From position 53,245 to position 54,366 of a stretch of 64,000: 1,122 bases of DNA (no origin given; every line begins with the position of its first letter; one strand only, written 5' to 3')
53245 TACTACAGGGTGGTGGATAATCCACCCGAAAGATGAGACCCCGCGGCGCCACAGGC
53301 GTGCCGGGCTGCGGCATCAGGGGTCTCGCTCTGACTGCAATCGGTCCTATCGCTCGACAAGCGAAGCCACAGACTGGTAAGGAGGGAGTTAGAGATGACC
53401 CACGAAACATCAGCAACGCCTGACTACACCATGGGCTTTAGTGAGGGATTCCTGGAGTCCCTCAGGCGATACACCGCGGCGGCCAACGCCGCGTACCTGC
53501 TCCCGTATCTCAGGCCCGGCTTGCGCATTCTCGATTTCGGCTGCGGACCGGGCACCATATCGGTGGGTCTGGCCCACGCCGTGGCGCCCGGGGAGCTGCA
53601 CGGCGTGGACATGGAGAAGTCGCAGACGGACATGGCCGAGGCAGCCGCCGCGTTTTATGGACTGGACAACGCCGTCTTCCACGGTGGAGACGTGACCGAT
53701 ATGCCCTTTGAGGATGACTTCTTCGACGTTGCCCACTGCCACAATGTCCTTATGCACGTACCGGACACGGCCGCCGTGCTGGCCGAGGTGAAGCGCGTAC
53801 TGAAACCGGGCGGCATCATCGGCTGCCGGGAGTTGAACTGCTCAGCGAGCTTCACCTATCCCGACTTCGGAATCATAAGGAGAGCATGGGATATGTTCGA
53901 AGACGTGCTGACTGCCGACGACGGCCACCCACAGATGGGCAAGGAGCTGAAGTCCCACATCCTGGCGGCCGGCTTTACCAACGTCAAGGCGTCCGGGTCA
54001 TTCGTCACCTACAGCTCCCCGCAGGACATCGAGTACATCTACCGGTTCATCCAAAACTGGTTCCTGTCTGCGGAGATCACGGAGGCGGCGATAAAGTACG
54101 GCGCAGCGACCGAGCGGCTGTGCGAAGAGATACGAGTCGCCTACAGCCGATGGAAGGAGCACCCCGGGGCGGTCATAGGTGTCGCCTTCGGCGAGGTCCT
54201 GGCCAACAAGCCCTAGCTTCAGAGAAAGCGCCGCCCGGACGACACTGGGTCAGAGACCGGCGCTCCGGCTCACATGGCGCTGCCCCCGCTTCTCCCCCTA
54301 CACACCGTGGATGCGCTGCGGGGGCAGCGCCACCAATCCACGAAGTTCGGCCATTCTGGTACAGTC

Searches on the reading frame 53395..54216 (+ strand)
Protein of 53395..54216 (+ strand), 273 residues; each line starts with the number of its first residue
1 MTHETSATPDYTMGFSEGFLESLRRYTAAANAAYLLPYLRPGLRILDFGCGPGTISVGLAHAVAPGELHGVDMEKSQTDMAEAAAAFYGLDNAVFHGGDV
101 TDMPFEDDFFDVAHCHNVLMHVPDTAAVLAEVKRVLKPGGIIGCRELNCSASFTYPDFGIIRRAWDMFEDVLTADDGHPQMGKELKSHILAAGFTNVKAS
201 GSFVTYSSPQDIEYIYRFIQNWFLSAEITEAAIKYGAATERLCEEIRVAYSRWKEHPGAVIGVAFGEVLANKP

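Call 12: search_protein_families(library=pfam, proteins=[window:53395-54216:+])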
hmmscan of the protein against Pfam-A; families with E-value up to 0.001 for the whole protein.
window:53395-54216:+ (273 aa): 10 families
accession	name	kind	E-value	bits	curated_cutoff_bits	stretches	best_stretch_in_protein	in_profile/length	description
PF13847.12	Methyltransf_31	-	6.3e-26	91.2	27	1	40-148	2-113/145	Methyltransferase domain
PF13649.12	Methyltransf_25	-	2.8e-22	79.7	27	1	45-140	1-97/97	Methyltransferase domain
PF08241.18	Methyltransf_11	-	3.3e-22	79.4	21.2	1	46-142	1-93/95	Methyltransferase domain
PF13489.12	Methyltransf_23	-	1.4e-17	64.4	27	1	24-197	5-162/164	Methyltransferase domain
PF08242.18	Methyltransf_12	-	6.3e-17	62.6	30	1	46-142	1-98/98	Methyltransferase domain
PF01209.24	Ubie_methyltran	-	1.8e-14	54.1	20.1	1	40-149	46-156/233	ubiE/COQ5 methyltransferase family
PF05148.21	Methyltransf_8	-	2.3e-06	28.1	27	1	97-147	110-159/219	Hypothetical methyltransferase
PF05175.20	MTS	-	2.6e-05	24.4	23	1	35-107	23-97/170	Methyltransferase small domain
PF07021.18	MetW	-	5.8e-05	23.2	21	1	33-137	5-103/193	Methionine biosynthesis protein MetW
PF01728.25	FtsJ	-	0.00015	22.2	24.1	1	38-112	18-87/181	FtsJ-like methyltransferase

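Call 74: search_protein_families(library=ncbifam, proteins=[window:53395-54216:+], max_evalue=0.00001)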
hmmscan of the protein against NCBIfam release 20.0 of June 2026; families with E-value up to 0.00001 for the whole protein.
window:53395-54216:+ (273 aa): 28 families (the best 25 are shown)
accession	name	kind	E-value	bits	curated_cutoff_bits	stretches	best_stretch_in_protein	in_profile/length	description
NF008823.0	PRK11873.1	subfamily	1.3e-16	60.9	263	1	39-149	75-186/272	arsenite methyltransferase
NF047649.1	MTase_UXPK_star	exception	5.2e-16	58.5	460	1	33-141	69-178/283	methyltransferase/UXPK-star double selenoprotein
NF001243.0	PRK00216.1-4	equivalog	6.5e-16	58.4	235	1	39-148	45-155/237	demethylmenaquinone methyltransferase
NF041536.1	ArsM_DUF2284_UU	exception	1.9e-15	56.1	575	1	34-141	69-177/459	arsenite methyltransferase/DUF2284 domain selenoprotein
NF045667.1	MTase_DVU1556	equivalog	4.3e-15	55.7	155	1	38-147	19-122/213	DVU_1556 family methyltransferase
TIGR02752.1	MenG_heptapren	equivalog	5.2e-15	55.6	419.85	1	39-149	43-154/231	demethylmenaquinone methyltransferase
TIGR01983.1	UbiG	equivalog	1.8e-13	50.4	102.95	1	42-148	50-155/228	bifunctional 2-polyprenyl-6-hydroxyphenol methylase/3-demethylubiquinol 3-O-methyltransferase UbiG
NF001244.0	PRK00216.1-5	equivalog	1.9e-13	50.2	216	1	42-151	49-160/236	bifunctional demethylmenaquinone methyltransferase/2-methoxy-6-polyprenyl-1,4-benzoquinol methylase UbiE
TIGR01934.1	MenG_MenH_UbiE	subfamily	3.2e-13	49.5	158.35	1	41-148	39-145/223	ubiquinone/menaquinone biosynthesis methyltransferase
NF041537.1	ArsM_AhpD_UU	exception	6.1e-13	48.3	510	1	36-141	71-177/345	arsenite methyltransferase/AhpD domain selenoprotein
TIGR02072.1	BioC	equivalog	8e-12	45.5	184.95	1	43-142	36-130/244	malonyl-ACP O-methyltransferase BioC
NF040539.1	AST_met_ArsM_2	exception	5.3e-11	42.9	240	1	43-142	58-161/262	putative arsinothricin biosynthesis methyltransferase ArsM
NF001241.0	PRK00216.1-2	equivalog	3.5e-10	39.9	327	1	39-147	49-150/231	demethylmenaquinone methyltransferase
NF045823.1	PthPhpthDimycoMt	equivalog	5.1e-10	39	300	1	42-144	67-166/256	phthiotriol/phenolphthiotriol dimycocerosates methyltransferase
NF045825.1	FAmtase_mtf2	equivalog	4.1e-09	36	400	1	42-142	59-156/248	fatty-acid O-methyltransferase Mtf2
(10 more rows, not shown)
